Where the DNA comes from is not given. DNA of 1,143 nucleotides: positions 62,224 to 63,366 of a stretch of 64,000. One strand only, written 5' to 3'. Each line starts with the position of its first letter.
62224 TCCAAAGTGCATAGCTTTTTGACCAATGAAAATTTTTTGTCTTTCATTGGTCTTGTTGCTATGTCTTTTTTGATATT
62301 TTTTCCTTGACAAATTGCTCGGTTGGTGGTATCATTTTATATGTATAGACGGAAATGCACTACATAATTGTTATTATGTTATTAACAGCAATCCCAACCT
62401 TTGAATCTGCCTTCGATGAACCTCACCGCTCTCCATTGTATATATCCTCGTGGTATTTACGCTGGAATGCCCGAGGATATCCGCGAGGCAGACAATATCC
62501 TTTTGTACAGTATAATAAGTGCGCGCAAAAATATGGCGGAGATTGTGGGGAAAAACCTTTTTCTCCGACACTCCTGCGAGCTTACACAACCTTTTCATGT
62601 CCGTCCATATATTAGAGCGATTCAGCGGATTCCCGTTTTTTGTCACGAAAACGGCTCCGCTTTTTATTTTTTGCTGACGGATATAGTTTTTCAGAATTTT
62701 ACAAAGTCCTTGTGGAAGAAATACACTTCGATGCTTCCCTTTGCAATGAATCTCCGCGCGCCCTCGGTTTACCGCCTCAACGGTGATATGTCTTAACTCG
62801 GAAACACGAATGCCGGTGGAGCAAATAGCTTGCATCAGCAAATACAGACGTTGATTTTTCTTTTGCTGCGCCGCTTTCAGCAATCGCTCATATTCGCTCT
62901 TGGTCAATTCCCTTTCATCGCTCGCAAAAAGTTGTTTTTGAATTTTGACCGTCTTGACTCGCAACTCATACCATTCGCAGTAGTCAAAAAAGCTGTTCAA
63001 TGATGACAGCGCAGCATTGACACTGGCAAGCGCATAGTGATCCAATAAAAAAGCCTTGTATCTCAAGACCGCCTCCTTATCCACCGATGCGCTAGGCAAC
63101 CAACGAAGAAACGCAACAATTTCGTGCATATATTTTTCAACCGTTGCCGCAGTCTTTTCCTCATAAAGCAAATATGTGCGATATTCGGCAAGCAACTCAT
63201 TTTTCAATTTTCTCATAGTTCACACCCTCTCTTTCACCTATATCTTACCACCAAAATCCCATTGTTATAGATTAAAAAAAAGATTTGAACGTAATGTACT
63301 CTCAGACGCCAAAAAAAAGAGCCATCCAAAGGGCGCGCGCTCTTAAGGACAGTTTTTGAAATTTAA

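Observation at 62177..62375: Candidate invertible promoter (inverton) between a tyrosine recombinase and a giant surface lipoprotein gene, caught in the OFF orientation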

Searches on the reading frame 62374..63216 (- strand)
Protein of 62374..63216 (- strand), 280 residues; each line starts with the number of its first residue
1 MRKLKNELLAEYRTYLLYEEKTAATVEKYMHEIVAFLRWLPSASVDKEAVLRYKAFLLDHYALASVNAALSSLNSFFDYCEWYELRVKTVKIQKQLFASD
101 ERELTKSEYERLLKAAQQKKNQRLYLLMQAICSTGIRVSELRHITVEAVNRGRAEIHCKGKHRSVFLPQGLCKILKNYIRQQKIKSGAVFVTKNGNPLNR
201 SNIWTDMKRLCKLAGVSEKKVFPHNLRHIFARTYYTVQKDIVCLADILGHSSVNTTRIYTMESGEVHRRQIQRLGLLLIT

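Call 5: search_protein_families(library=pfam, proteins=[window:62374-63216:-], max_evalue=0.01)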
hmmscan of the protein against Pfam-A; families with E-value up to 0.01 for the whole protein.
window:62374-63216:- (280 aa): 3 families
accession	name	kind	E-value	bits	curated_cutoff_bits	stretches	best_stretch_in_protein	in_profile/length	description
PF00589.27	Phage_integrase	-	1.1e-32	113.6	27.1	1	103-261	2-167/172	Phage integrase family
PF13495.12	Phage_int_SAM_4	-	0.0001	23.1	27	1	8-79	1-77/85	Phage integrase, N-terminal SAM-like domain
PF02899.23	Phage_int_SAM_1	-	0.004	17.8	22.3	1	10-81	2-80/83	Phage integrase, N-terminal SAM-like domain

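Call 7: find_encoding_contigs(protein=window:62374-63216:-, flank=6000, max_places=10)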
Protein window:62374-63216:- (280 aa): no gene with exactly this product is on record in the collection.

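Call 9: find_homologous_proteins(query=window:62374-63216:-, max_evalue=1e-10)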
Query window:62374-63216:- (280 aa): 8000 proteins with E <= 1e-10 among 8000 candidates; the best 120 are listed.
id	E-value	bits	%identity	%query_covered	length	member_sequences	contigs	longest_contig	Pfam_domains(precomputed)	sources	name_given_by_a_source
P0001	1.8e-178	609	99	100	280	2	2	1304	PF00589.28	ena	-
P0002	5.6e-134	464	74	99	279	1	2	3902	PF00589.28,PF02899.24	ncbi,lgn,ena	-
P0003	7.3e-133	460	74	99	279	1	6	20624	PF13495.13,PF00589.28,PF02899.24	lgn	-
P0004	1.3e-132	459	73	99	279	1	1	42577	PF13495.13,PF00589.28,PF02899.24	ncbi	-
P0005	1.4e-132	459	73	99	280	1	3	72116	PF00589.28,PF02899.24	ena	-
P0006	4.5e-132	457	73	99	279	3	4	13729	PF13495.13,PF00589.28,PF02899.24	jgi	-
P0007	4.6e-132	457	74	99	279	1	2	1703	PF00589.28,PF02899.24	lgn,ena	-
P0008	4.6e-132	457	73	99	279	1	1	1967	PF00589.28,PF02899.24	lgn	-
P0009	5.5e-132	457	74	99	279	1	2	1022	PF00589.28,PF02899.24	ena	-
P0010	6.5e-132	457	73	99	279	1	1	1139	PF00589.28,PF02899.24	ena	-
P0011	6.8e-132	457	73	99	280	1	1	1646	PF00589.28,PF02899.24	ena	-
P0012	1.1e-131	456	74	99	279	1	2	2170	PF13495.13,PF00589.28,PF02899.24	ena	-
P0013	1.5e-131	456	73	99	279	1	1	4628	PF13495.13,PF00589.28,PF02899.24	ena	-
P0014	1.5e-131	456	73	99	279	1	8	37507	PF13495.13,PF00589.28,PF02899.24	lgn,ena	-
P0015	1.9e-131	455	73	99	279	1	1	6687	PF13495.13,PF00589.28,PF02899.24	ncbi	-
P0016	2.0e-131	455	73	99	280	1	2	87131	PF00589.28,PF02899.24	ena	-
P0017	2.1e-131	455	73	99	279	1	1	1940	PF00589.28,PF02899.24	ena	-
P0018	2.2e-131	455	73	99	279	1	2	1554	PF13495.13,PF00589.28,PF02899.24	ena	-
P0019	2.4e-131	455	74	99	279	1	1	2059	PF00589.28,PF02899.24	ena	-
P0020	2.5e-131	455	73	99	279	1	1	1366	PF13495.13,PF00589.28,PF02899.24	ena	-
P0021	2.5e-131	455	73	99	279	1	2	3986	PF13495.13,PF00589.28,PF02899.24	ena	-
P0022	2.6e-131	455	73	99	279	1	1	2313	PF13495.13,PF00589.28,PF02899.24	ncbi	-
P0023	3.1e-131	455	73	99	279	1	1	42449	PF13495.13,PF00589.28,PF02899.24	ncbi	-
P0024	3.5e-131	455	73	99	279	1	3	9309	PF00589.28,PF02899.24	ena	-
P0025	4.4e-131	454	74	99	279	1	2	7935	PF13495.13,PF00589.28,PF02899.24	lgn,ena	-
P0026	4.5e-131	454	73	99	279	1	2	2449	PF13495.13,PF00589.28,PF02899.24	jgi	jgi:site-specific recombinase XerD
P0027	4.6e-131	454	73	99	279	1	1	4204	PF00589.28,PF02899.24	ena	-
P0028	4.7e-131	454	73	99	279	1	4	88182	PF13495.13,PF00589.28,PF02899.24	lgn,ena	-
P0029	5.4e-131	454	73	99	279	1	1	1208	PF00589.28,PF02899.24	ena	-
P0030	5.8e-131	454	73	99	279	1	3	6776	PF00589.28,PF02899.24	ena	-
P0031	6.0e-131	454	74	99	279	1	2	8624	PF13495.13,PF00589.28,PF02899.24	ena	-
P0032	6.1e-131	454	73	99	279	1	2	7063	PF00589.28,PF02899.24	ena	-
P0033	6.6e-131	454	73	99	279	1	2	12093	PF00589.28,PF02899.24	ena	-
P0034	6.9e-131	454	73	99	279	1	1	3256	PF13495.13,PF00589.28,PF02899.24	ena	-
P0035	7.7e-131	453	73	99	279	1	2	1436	PF13495.13,PF00589.28,PF02899.24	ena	-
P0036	8.0e-131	453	72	99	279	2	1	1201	PF00589.28,PF02899.24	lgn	-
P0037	8.0e-131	453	71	99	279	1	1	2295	PF00589.28,PF02899.24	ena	-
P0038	9.1e-131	453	72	99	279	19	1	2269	PF13495.13,PF00589.28,PF02899.24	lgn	-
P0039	9.5e-131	453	73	99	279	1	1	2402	PF00589.28,PF02899.24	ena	-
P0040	9.6e-131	453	73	99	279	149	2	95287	PF00589.28,PF02899.24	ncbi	-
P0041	1.0e-130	453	72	99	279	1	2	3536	PF00589.28,PF02899.24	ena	-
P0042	1.0e-130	453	73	99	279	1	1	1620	PF00589.28,PF02899.24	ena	-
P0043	1.2e-130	453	71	99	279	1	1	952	PF00589.28,PF02899.24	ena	-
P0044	1.3e-130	453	73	99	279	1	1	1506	PF00589.28,PF02899.24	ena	-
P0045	1.3e-130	453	72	99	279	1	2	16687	PF00589.28,PF02899.24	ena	-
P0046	1.3e-130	453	73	99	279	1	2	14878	PF13495.13,PF00589.28,PF02899.24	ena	-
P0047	1.3e-130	453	73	99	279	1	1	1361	PF13495.13,PF00589.28,PF02899.24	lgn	-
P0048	1.4e-130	453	72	99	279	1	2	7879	PF00589.28,PF02899.24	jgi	-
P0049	1.6e-130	452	73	99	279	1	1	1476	PF13495.13,PF00589.28,PF02899.24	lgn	-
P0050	1.6e-130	452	72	99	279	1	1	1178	PF00589.28,PF02899.24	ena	-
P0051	1.6e-130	452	73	99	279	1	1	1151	PF13495.13,PF00589.28,PF02899.24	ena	-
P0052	1.8e-130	452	72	99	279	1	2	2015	PF13495.13,PF00589.28,PF02899.24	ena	-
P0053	2.0e-130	452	73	99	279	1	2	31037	PF00589.28,PF02899.24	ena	-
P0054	2.0e-130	452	73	99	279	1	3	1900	PF00589.28,PF02899.24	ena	-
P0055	2.2e-130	452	73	99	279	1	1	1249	PF00589.28,PF02899.24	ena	-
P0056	2.2e-130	452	72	99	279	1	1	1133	PF00589.28,PF02899.24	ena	-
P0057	2.6e-130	452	72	99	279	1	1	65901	PF13495.13,PF00589.28,PF02899.24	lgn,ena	-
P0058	2.7e-130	452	72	99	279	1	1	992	PF00589.28,PF02899.24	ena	-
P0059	3.0e-130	451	72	99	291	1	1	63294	PF13495.13,PF00589.28,PF02899.24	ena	-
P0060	3.6e-130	451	71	99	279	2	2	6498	PF00589.28,PF02899.24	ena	-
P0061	3.6e-130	451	73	99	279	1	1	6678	PF00589.28,PF02899.24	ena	-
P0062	3.7e-130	451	72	99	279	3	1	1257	PF00589.28,PF02899.24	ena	-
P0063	3.8e-130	451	73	99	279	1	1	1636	PF13495.13,PF00589.28,PF02899.24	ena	-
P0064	3.8e-130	451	73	99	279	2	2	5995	PF00589.28,PF02899.24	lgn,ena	-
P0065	3.9e-130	451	73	99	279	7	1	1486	PF00589.28,PF02899.24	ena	-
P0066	4.2e-130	451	73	99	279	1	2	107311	PF00589.28,PF02899.24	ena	-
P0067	4.4e-130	451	72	99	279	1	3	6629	PF00589.28,PF02899.24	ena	-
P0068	4.5e-130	451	73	99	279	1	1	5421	PF00589.28,PF02899.24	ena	-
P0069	5.2e-130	451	72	99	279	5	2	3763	PF00589.28,PF02899.24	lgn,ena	-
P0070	5.3e-130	451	72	99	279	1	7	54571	PF13495.13,PF00589.28,PF02899.24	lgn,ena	-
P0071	5.4e-130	451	72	99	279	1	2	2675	PF13495.13,PF00589.28,PF02899.24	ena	-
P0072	6.0e-130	450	72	99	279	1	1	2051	PF00589.28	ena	-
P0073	6.1e-130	450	72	99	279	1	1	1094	PF00589.28,PF02899.24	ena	-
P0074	6.7e-130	450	73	99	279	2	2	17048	PF00589.28,PF02899.24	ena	-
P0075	6.7e-130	450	72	99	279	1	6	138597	PF00589.28,PF02899.24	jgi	-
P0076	6.8e-130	450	73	99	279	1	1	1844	PF00589.28,PF02899.24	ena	-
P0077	7.4e-130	450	72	99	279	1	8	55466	PF00589.28,PF02899.24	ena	-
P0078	7.4e-130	450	72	99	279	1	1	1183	PF13495.13,PF00589.28,PF02899.24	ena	-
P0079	9.7e-130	450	72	99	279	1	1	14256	PF00589.28,PF02899.24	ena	-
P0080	9.9e-130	450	72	99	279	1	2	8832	PF00589.28,PF02899.24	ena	-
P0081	1.0e-129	450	71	99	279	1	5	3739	PF00589.28,PF02899.24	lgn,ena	-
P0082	1.1e-129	450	72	99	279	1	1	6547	PF00589.28,PF02899.24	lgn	-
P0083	1.1e-129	450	72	99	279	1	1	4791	PF13495.13,PF00589.28,PF02899.24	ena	-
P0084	1.2e-129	450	71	99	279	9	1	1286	PF00589.28,PF02899.24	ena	-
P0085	1.2e-129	449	71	99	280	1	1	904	PF13495.13,PF00589.28,PF02899.24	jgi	jgi:site-specific recombinase XerD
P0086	1.3e-129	449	73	99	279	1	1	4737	PF00589.28,PF02899.24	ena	-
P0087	1.3e-129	449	71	99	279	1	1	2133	PF00589.28,PF02899.24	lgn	-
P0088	1.3e-129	449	72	99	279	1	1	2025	PF13495.13,PF00589.28,PF02899.24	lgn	-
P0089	1.5e-129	449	72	99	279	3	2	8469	PF00589.28,PF02899.24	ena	-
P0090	1.6e-129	449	71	99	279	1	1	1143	PF00589.28,PF02899.24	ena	-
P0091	1.8e-129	449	72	99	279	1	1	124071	PF13495.13,PF00589.28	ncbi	-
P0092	1.8e-129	449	73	99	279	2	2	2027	PF00589.28,PF02899.24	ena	-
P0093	1.8e-129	449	72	99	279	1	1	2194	PF13495.13,PF00589.28,PF02899.24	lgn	-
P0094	1.8e-129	449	72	99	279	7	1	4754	PF00589.28,PF02899.24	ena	-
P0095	1.9e-129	449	71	99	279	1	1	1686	PF00589.28,PF02899.24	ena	-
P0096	1.9e-129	449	71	99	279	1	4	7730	PF00589.28,PF02899.24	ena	-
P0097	2.0e-129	449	72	99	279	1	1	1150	PF00589.28,PF02899.24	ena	-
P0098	2.0e-129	449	73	99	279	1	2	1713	PF00589.28,PF02899.24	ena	-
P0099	2.1e-129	449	73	99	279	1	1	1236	PF00589.28,PF02899.24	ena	-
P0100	2.2e-129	449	72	99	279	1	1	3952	PF00589.28,PF02899.24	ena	-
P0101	2.2e-129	449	73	99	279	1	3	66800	PF00589.28,PF02899.24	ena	-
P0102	2.5e-129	448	72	99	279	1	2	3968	PF13495.13,PF00589.28,PF02899.24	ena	-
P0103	2.5e-129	448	72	99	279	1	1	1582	PF00589.28,PF02899.24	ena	-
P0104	2.6e-129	448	71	99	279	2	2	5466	PF00589.28,PF02899.24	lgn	-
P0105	2.7e-129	448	72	99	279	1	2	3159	PF00589.28,PF02899.24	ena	-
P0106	2.7e-129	448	72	99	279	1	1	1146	PF00589.28,PF02899.24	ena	-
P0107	3.0e-129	448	71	99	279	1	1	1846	PF13495.13,PF00589.28,PF02899.24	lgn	-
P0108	3.0e-129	448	73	99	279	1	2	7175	PF00589.28,PF02899.24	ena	-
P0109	3.0e-129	448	72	99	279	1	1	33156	PF00589.28,PF02899.24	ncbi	-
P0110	3.0e-129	448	72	99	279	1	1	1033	PF00589.28,PF02899.24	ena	-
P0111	3.1e-129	448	71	99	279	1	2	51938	PF00589.28,PF02899.24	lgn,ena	-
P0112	3.3e-129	448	71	99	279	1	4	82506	PF00589.28,PF02899.24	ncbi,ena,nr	ncbi:MAG: tyrosine-type recombinase/integrase [Clostridia bacterium]|nr:tyrosine-type recombinase/in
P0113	3.4e-129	448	71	99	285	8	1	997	PF13495.13,PF00589.28,PF02899.24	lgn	-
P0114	3.7e-129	448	71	99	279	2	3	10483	PF00589.28,PF02899.24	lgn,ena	-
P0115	3.7e-129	448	71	99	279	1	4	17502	PF13495.13,PF00589.28,PF02899.24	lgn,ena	-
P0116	3.7e-129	448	72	99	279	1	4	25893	PF00589.28,PF02899.24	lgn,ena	-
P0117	4.1e-129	448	73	99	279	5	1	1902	PF00589.28,PF02899.24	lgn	-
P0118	4.1e-129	448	71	99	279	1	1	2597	PF00589.28,PF02899.24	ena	-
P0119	4.1e-129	448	73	99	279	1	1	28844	PF13495.13,PF00589.28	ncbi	-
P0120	4.1e-129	448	72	99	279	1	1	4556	PF00589.28,PF02899.24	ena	-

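Call 10: find_encoding_contigs(protein=P0001, flank=6000, max_places=10)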
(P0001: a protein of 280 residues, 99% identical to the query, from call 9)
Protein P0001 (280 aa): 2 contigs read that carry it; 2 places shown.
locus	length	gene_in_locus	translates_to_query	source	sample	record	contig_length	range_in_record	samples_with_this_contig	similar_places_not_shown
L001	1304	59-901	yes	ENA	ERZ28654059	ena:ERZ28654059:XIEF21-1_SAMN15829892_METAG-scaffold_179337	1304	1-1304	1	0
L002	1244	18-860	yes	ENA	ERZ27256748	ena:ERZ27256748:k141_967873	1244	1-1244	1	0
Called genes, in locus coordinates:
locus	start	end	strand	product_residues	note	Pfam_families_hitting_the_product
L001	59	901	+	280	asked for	PF00589:Phage_integrase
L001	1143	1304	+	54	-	?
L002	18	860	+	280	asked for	PF00589:Phage_integrase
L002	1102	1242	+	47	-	?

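Call 11: find_encoding_contigs(protein=P0003, flank=6000, max_places=10)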
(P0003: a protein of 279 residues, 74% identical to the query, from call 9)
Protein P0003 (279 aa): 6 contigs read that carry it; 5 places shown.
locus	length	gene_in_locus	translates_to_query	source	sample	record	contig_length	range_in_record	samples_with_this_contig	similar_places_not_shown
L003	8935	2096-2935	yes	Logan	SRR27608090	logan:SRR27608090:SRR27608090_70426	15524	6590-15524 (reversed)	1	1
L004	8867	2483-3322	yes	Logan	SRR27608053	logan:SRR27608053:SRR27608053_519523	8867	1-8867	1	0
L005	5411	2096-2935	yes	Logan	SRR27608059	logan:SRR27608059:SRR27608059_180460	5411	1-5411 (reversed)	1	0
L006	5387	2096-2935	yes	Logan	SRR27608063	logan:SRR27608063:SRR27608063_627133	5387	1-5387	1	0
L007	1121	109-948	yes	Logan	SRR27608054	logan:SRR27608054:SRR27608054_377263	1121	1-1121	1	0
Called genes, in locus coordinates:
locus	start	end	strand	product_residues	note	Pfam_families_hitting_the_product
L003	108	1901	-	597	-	-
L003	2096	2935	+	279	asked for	PF02899:Phage_int_SAM_1, PF13495:Phage_int_SAM_4 (weak), PF00589:Phage_integrase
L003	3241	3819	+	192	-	-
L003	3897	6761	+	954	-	PF00580:UvrD-helicase, PF13086:AAA_11 (faint), PF13245:AAA_19, PF13604:AAA_30 (faint), PF13361:UvrD_C, PF13538:UvrD_C_2 (faint), PF01930:Cas_Cas4 (faint), PF12705:PDDEXK_1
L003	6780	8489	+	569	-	PF01555:N6_N4_Mtase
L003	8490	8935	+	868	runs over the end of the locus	PF08722:Tn7_TnsA-like_N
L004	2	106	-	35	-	?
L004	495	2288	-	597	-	-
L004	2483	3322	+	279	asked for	PF02899:Phage_int_SAM_1, PF13495:Phage_int_SAM_4 (weak), PF00589:Phage_integrase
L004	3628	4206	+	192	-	-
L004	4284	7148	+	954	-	PF00580:UvrD-helicase, PF13086:AAA_11 (faint), PF13245:AAA_19, PF13604:AAA_30 (faint), PF13361:UvrD_C, PF13538:UvrD_C_2 (faint), PF01930:Cas_Cas4 (faint), PF12705:PDDEXK_1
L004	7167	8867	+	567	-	?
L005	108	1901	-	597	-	-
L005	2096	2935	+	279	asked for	PF02899:Phage_int_SAM_1, PF13495:Phage_int_SAM_4 (weak), PF00589:Phage_integrase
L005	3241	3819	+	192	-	-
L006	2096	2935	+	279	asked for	PF02899:Phage_int_SAM_1, PF13495:Phage_int_SAM_4 (weak), PF00589:Phage_integrase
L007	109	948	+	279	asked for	PF02899:Phage_int_SAM_1, PF13495:Phage_int_SAM_4 (weak), PF00589:Phage_integrase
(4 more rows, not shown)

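Call 20: find_related_loci(query=window:62374-63216:-, collection=genome_contigs, flank=4000)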
Query window:62374-63216:- (280 aa) in genome_contigs; peptide patterns used: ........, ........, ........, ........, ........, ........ (x = any residue, [..] = any of these).
68 stretches matched a pattern; 9 encode a relative of the query (tblastn E <= 1e-3); 9 distinct loci.
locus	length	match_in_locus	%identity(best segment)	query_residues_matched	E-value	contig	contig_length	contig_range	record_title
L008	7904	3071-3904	71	1-278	4e-141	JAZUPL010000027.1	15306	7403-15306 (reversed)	MAG: Eubacteriales bacterium isolate T1900044867_TS20190333.MAGScoT_cleanbin_000009 SGB_3134_k141_710006, whole genome s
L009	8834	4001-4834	67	1-278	7e-128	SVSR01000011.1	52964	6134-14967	MAG: Oscillospiraceae bacterium isolate SIG674 NODE_14600_length_52964_cov_1.808392, whole genome shotgun sequence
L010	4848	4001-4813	64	9-279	6e-120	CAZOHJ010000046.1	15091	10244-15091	MAG TPA_asm: uncultured Lachnospiraceae bacterium isolate SRP222994_co1_29 genome assembly, contig: NODE_8284_length_150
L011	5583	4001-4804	63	12-279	1e-115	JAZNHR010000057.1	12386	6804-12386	MAG: Clostridia bacterium isolate T1900044691_TS20190157.MAGScoT_cleanbin_000009 SGB_1751_k141_2007339, whole genome sho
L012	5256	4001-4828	62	1-277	9e-116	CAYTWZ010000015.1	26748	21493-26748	MAG TPA_asm: uncultured Oscillospiraceae bacterium isolate SRP222994_co1_147 genome assembly, contig: NODE_3491_length_2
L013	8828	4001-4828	59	2-277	2e-115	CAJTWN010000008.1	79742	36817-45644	MAG TPA_asm: uncultured Clostridia bacterium isolate MGBC116426 genome assembly, contig: MGBC116426.8, whole genome shot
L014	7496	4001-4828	53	1-278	6e-97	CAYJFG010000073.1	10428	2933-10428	MAG TPA_asm: uncultured Eubacteriales bacterium isolate ERP123703_co1_60 genome assembly, contig: NODE_6767_length_10428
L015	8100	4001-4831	52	2-278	3e-96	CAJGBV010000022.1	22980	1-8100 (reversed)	MAG: Clostridiaceae bacterium isolate MAG15 genome assembly, contig: k141_2307719_length_22980_cov_13.5890, whole genome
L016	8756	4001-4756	53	26-278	5e-89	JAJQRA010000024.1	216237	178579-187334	Lachnospiraceae bacterium ZAX-1 NODE_7_length_216237_cov_33.4583, whole genome shotgun sequence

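Call 26: find_related_loci(query=A1, collection=metagenome_contigs, flank=3000)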
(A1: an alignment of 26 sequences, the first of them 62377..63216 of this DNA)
Query A1 (280 aa) in metagenome_contigs; peptide patterns used: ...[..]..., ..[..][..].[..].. (x = any residue, [..] = any of these).
239 stretches matched a pattern; 80 encode a relative of the query (tblastn E <= 1e-3); 80 distinct loci.
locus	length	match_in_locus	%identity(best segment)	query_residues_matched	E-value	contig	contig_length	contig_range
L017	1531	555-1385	74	1-277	1e-156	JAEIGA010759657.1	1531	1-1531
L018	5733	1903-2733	73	1-277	3e-139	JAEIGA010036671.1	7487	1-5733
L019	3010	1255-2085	71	1-277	4e-144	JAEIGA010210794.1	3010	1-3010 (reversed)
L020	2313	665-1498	73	1-278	4e-143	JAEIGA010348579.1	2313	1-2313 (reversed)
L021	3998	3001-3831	71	1-277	2e-134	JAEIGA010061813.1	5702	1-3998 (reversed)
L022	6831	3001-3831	69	1-277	8e-130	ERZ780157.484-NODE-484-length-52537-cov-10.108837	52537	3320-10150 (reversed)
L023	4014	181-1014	64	1-278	4e-128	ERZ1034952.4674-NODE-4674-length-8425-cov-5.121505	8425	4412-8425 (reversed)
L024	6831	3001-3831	65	1-277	1e-126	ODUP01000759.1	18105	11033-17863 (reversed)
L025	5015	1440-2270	65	1-277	2e-127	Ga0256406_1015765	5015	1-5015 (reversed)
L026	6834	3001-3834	64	1-278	3e-126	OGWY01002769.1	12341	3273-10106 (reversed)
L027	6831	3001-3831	64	1-277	2e-124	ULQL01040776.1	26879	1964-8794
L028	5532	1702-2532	64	1-277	7e-121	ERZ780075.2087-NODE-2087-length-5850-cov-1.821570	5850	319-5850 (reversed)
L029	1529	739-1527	66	1-263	2e-127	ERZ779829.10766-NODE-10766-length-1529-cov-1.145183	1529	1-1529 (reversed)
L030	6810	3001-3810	63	1-270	2e-118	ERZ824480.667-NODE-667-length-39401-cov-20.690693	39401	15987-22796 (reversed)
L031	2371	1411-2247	61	1-279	1e-122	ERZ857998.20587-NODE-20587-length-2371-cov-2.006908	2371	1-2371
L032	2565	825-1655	60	1-277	4e-122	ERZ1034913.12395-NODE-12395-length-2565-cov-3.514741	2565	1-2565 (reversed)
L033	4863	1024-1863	61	1-280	1e-115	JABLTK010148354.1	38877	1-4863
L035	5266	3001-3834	60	1-278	8e-113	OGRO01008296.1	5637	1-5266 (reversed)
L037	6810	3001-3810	62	8-277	4e-108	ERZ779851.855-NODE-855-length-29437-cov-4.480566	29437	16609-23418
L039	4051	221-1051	58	1-277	1e-107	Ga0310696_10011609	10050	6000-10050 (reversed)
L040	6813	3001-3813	57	6-278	3e-102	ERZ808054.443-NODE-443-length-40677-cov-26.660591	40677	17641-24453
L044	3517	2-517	81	106-277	3e-97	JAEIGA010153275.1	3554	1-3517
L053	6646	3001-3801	51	12-278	4e-92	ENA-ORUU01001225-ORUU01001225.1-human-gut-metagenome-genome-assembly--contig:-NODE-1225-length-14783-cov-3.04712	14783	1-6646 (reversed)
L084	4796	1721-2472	47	12-278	3e-64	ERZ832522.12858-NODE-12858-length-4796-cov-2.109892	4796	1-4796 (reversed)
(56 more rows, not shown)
